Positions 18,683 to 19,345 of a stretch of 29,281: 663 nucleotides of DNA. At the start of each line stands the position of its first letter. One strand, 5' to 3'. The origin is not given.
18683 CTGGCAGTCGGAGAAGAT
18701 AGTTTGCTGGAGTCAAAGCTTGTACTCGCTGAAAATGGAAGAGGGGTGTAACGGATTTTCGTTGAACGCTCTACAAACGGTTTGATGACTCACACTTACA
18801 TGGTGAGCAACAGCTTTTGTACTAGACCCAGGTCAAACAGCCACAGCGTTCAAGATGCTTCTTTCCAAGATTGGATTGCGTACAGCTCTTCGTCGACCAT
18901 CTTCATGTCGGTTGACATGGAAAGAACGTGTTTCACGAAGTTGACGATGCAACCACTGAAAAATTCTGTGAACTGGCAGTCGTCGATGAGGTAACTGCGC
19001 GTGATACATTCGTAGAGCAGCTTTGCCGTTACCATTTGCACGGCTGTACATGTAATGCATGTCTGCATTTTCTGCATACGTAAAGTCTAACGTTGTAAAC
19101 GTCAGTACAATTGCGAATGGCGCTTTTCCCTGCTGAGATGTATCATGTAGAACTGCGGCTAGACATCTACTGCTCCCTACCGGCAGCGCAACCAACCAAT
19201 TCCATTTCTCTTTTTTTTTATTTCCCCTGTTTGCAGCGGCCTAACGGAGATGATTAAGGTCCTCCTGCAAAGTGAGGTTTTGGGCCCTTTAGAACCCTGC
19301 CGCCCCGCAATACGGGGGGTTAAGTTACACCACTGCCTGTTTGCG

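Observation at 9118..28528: Multi-exon NWD1-family gene (DUF4062-like domain plus NACHT NTPase) with correct motif order and near-complete phase consistency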

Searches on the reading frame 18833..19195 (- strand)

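Call 26: search_protein_families(library=pfam, proteins=[window:18833-19195:-], max_evalue=0.01)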
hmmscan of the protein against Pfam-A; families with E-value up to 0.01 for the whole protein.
window:18833-19195:- (120 aa): 1 family
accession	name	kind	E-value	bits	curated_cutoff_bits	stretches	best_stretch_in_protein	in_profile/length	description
PF16087.11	DUF4817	-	0.0012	18.9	22.6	1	39-89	1-51/55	Helix-turn-helix domain (DUF4817)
